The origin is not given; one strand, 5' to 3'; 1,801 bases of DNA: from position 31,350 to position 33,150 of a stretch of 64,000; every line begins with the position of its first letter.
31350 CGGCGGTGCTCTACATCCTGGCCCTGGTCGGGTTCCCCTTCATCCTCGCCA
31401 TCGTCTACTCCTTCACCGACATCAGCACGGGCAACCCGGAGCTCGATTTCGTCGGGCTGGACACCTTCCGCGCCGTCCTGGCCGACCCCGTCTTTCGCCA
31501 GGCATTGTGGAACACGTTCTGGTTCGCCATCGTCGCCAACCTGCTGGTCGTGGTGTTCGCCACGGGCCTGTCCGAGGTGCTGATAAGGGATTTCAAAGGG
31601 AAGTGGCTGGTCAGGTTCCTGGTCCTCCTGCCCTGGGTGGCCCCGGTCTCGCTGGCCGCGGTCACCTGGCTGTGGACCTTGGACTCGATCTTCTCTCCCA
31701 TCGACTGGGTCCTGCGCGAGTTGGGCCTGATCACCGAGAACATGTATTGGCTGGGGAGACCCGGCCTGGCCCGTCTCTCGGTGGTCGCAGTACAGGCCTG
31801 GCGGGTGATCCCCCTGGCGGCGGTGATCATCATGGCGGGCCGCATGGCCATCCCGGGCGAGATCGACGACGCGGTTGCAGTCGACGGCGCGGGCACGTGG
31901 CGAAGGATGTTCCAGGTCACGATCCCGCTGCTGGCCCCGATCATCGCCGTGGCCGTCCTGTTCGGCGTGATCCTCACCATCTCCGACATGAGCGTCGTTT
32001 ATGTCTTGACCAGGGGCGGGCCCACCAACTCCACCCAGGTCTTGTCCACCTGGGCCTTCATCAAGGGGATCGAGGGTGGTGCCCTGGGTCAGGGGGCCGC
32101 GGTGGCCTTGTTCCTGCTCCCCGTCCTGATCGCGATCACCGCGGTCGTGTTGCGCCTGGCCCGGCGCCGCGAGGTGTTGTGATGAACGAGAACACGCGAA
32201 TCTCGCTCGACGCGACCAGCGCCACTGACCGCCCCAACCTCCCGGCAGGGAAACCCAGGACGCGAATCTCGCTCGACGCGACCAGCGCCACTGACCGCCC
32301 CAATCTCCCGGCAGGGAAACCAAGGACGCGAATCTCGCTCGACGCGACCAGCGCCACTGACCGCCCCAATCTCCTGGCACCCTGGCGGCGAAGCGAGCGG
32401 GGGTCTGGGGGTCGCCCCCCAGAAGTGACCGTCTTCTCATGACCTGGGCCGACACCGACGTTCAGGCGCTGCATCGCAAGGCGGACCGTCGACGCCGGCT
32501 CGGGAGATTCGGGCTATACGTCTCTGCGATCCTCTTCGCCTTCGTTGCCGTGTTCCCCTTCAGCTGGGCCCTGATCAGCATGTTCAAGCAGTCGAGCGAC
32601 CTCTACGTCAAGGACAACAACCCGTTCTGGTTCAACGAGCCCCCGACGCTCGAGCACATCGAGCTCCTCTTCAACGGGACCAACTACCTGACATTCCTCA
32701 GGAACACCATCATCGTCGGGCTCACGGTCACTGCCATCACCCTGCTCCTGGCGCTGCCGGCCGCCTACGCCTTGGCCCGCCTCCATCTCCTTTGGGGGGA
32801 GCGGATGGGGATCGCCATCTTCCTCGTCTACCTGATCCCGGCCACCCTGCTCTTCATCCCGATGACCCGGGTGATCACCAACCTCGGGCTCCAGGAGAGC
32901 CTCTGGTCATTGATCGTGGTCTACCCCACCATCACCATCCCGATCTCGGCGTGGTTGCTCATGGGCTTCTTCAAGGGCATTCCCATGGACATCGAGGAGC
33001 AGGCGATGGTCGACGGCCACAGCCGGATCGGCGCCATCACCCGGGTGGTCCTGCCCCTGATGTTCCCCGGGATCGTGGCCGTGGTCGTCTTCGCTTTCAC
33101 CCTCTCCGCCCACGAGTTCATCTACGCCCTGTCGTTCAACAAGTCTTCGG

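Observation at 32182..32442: MIRU-like element: a 66-bp (22-codon) tandem repeat x about 3 forms an ORF wedged between two permease genes, with overlapping stop/start codons at both ends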

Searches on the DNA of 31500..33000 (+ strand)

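Call 6: search_rna_families(source=window, start=31500, end=33000, threshold=evalue, max_evalue=10)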
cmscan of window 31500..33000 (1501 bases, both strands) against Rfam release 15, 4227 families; matches with E-value up to 10: 3.
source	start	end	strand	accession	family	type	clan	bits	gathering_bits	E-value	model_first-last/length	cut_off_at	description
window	31791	31844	-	RF00301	snoZ256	Gene; snRNA; snoRNA; CD-box;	-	17.4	50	1.8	1-94/94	no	Small nucleolar RNA Z256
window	31871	31956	+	RF03768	mir-1329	Gene; miRNA;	-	17.3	101.2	4.2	1-85/85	no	mir-1329 microRNA precursor family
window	31643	31774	+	RF01946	KCNQ1OT1_1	Gene; lncRNA;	-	10.8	70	0.3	1-464/464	no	KCNQ1 overlapping transcript 1 conserved region 1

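Call 42: search_dna_similar(query=window:32385-32440:+, collection=plasmids, mode=distant, max_evalue=10, max_rows=40)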
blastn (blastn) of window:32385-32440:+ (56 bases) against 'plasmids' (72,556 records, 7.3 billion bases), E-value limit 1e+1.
Records with a match: 28; places in all: 29; records where one place covers at least 80% of the query: 1.
Best place of each record, by identity: 95-99% 1; 90-95% 7; 80-90% 19; 60-80% 1.
By first word of the organism name: Escherichia 18; Klebsiella 3; Calothrix 2; Azospirillum 2; Sphingomonas 1; Rhodobacter 1; Streptomyces 1.
By predicted mobility (MOB-suite, as given by PLSDB): mobilizable 18; non-mobilizable 10.
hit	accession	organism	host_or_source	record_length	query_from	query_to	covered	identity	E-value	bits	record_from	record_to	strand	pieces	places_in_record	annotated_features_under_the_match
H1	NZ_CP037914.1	Sphingomonas sp. AAP5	water column of an alpine lake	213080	6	54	88%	78.4%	4e+0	37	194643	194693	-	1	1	DsbC family protein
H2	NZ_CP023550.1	Rhodobacter sp. CZR27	cell culture,paddy soil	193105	12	47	64%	83.3%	4e+0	36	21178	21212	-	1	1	LysR family transcriptional regulator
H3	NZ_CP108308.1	Streptomyces sp. NBC_00015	-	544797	1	30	54%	86.7%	1e+0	37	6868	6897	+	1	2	none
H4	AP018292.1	Calothrix sp. NIES-4105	-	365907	14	42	52%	89.7%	4e+0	37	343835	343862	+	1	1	none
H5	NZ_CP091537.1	Escherichia coli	host,blood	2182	8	34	48%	92.6%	1e+0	37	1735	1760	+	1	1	none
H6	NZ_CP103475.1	Escherichia coli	Homo sapiens,blood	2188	8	34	48%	92.6%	1e+0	37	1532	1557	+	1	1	none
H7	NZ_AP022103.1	Escherichia coli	-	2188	8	34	48%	92.6%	1e+0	37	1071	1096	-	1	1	none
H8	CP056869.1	Escherichia coli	culture,Wastewater effluent sample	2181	8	34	48%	92.6%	1e+0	37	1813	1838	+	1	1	none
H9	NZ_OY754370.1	Escherichia coli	hen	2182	8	34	48%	92.6%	1e+0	37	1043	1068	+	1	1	none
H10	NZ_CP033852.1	Escherichia coli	Homo sapiens,UCC isolate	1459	8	34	48%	88.9%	4e+0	37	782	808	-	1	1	none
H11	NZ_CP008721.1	Escherichia coli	Homo sapiens,Pleural Effusion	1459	8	34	48%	88.9%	4e+0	37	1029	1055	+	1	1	record has no annotation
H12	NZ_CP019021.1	Escherichia coli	Homo sapiens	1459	8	34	48%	88.9%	4e+0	37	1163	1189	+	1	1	record has no annotation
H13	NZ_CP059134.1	Escherichia coli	Homo sapiens,Urine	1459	8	34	48%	88.9%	4e+0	37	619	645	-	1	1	none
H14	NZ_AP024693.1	Escherichia coli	Homo sapiens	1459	8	34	48%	88.9%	4e+0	37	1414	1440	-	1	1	none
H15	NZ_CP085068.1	Escherichia coli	Homo sapiens,pure culture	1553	8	34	48%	88.9%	4e+0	37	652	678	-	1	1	none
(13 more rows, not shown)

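Call 43: search_dna_similar(query=window:32385-32440:+, collection=phages, mode=distant, max_evalue=10, max_rows=30)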
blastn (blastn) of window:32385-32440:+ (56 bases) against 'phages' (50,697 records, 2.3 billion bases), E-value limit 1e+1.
Records with a match: 3; places in all: 3; records where one place covers at least 80% of the query: 0.
Best place of each record, by identity: 95-99% 3.
By first word of the organism name: Synechococcus 1; Arthrobacter 1; Pseudomonas 1.
By host as written in the record: Synechococcus sp. SR-C1 1; Arthrobacter sp. B10-11 1; Pseudomonas syringae 1.
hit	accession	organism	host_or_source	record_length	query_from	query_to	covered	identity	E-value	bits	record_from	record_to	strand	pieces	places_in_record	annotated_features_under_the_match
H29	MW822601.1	Synechococcus phage S-SRP02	Synechococcus sp. SR-C1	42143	36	56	38%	95.2%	4e+0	35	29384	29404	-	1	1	tail tubular protein B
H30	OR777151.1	Arthrobacter phage Marchesin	Arthrobacter sp. B10-11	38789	1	21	38%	95.2%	4e+0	35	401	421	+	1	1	DNA binding protein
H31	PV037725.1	Pseudomonas phage Viktualia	Pseudomonas syringae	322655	36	56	38%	95.2%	4e+0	35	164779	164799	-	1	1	RNA polymerase beta subunit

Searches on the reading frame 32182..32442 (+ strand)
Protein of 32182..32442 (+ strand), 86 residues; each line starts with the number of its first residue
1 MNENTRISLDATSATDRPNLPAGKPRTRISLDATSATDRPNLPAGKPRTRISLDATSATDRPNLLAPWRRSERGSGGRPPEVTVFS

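Call 7: search_protein_families(library=pfam, proteins=[window:32182-32442:+], max_evalue=0.01)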
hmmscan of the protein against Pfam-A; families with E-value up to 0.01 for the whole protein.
window:32182-32442:+ (86 aa): 0 families

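Call 22: find_homologous_proteins(query=window:32182-32439:+, max_evalue=0.01)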
Query window:32182-32439:+: 362 candidates shared short words with the query, none scored E <= 0.01.
